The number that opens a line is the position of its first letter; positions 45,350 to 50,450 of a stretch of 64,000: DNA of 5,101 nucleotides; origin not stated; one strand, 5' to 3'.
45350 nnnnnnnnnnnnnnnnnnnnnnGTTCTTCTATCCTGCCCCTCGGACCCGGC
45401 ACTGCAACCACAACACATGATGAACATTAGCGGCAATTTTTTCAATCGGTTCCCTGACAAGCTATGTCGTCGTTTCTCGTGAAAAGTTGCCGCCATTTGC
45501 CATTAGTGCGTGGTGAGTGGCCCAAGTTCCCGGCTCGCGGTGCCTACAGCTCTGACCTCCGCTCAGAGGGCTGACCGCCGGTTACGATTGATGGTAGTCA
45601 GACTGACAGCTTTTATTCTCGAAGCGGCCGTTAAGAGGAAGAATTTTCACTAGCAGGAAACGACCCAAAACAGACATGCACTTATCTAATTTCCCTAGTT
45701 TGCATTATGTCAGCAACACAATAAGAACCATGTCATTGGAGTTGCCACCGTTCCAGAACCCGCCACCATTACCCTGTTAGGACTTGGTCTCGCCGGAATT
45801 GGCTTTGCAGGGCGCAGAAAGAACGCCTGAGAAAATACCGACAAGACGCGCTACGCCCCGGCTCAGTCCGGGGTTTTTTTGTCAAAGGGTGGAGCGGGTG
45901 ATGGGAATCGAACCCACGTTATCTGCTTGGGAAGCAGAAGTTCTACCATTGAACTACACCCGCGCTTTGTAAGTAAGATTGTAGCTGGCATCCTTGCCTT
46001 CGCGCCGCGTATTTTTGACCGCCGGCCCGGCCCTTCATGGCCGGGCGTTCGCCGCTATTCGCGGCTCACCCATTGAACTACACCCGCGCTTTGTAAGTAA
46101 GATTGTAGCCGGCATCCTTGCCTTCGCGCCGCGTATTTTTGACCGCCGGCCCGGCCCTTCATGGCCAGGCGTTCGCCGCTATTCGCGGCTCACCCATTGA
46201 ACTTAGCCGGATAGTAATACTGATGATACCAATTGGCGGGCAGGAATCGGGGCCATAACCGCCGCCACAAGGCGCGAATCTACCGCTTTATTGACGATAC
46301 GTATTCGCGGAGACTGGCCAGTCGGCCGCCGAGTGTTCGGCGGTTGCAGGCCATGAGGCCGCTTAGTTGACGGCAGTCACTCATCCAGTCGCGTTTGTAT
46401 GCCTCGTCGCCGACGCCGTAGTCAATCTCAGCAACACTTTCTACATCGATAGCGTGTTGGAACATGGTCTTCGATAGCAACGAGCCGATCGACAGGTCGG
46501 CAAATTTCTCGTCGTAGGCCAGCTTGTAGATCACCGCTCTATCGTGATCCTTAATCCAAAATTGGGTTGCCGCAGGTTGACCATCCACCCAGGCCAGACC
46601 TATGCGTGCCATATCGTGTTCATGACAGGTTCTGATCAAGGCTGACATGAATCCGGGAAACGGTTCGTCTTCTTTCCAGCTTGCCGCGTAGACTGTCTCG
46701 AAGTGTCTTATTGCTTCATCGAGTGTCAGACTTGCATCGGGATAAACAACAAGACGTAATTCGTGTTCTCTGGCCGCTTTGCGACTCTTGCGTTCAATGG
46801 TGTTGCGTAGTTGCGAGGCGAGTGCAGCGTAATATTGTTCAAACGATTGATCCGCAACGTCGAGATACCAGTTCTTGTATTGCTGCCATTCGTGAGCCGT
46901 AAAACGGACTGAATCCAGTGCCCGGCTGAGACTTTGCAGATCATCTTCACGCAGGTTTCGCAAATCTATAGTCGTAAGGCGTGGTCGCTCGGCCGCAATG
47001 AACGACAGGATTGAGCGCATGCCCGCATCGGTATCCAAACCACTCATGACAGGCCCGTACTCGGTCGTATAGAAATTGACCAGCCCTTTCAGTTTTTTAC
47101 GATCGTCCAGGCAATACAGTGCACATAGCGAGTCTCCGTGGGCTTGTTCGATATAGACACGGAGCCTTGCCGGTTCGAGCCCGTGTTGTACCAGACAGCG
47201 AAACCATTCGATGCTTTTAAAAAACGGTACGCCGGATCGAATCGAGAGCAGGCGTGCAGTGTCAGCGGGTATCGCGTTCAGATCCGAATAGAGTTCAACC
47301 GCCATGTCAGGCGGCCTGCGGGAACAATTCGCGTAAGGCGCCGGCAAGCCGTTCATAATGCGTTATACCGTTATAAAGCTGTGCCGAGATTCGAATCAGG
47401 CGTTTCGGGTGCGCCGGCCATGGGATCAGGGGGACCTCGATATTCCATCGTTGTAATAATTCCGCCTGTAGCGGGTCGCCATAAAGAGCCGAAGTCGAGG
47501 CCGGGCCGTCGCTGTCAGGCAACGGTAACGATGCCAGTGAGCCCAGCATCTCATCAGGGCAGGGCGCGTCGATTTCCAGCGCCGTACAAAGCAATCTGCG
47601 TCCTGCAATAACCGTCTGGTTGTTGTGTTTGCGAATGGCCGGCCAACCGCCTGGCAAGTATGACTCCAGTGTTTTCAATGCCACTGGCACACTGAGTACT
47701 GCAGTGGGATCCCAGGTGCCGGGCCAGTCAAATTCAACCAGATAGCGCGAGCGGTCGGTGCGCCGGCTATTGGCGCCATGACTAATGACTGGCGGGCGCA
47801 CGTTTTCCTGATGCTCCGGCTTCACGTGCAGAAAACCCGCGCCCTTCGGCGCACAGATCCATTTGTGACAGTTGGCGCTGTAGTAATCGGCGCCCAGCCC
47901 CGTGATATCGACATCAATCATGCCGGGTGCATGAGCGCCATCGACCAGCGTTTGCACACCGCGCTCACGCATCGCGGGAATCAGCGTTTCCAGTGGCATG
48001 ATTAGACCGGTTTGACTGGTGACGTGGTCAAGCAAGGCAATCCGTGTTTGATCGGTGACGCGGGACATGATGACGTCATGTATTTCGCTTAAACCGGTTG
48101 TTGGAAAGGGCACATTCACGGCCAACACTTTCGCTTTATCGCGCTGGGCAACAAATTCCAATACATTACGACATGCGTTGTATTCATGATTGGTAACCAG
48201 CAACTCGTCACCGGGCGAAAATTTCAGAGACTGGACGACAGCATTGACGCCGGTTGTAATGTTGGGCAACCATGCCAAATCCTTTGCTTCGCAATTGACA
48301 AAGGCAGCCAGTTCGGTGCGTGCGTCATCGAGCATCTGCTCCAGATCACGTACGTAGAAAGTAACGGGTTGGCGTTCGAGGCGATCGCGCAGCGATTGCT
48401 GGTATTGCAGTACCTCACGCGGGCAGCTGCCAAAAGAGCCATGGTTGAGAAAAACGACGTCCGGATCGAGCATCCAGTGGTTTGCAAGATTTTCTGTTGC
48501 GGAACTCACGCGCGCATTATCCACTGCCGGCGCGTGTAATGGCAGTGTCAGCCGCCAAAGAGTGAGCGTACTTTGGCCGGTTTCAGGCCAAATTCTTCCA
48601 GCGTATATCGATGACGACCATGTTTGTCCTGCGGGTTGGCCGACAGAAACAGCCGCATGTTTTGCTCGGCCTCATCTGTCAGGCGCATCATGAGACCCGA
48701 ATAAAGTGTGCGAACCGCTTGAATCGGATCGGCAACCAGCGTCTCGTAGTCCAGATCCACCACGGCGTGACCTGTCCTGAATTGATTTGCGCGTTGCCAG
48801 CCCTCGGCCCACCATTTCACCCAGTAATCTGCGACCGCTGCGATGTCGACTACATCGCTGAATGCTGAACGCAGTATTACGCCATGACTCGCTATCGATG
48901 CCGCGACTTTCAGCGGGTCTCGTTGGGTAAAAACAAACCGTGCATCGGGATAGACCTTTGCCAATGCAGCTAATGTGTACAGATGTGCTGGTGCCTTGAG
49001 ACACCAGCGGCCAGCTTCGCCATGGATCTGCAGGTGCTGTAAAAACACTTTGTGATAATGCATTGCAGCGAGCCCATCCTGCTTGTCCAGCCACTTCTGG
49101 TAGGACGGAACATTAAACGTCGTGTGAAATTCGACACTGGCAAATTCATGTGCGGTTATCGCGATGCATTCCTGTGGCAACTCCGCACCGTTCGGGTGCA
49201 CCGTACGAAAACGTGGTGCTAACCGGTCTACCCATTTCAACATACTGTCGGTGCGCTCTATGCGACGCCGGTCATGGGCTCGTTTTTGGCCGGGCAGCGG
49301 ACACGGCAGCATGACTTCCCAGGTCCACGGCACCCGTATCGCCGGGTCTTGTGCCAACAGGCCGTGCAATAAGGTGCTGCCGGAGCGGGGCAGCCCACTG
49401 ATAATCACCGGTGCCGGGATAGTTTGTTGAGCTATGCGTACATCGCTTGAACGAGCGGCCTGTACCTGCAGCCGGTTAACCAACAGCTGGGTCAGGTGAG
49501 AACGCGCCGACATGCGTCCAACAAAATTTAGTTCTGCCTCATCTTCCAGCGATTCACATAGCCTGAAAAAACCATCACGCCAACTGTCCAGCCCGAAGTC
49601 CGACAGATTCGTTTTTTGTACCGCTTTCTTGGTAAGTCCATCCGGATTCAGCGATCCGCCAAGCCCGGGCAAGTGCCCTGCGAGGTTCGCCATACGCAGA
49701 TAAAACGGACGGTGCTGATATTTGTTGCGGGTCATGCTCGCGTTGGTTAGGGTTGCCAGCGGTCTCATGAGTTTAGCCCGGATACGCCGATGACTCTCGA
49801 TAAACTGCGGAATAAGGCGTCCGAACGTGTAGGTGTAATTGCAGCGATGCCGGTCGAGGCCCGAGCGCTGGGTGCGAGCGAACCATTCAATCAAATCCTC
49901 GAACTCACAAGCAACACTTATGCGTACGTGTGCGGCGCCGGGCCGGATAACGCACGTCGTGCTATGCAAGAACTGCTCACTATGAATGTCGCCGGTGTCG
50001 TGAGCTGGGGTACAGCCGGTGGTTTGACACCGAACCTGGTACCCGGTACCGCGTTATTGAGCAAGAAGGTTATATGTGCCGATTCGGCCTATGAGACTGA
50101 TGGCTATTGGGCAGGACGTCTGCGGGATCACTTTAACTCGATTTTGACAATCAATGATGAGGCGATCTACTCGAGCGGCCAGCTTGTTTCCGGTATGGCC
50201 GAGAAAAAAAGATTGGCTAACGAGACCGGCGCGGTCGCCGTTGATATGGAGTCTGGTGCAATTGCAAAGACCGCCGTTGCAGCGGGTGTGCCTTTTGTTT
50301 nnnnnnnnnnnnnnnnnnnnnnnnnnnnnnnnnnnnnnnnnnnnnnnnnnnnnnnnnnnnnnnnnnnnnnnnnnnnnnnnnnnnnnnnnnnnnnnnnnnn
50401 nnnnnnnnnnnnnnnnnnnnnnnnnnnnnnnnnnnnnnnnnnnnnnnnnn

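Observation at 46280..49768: Uncharacterised three-gene operon (sulfotransferase -> class V PLP enzyme -> FemAB-like GNAT) wedged between the hopanoid operon and tRNA-Gly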

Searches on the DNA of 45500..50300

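Call 69: search_rna_families(source=window, start=45500, end=50300, threshold=evalue, max_evalue=1)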
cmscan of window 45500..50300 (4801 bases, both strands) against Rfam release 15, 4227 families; matches with E-value up to 1: 1.
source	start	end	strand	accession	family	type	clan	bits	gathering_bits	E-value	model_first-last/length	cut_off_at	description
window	45893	45963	-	RF00005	tRNA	Gene; tRNA;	CL00001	73.2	29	3.1e-15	1-71/71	no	tRNA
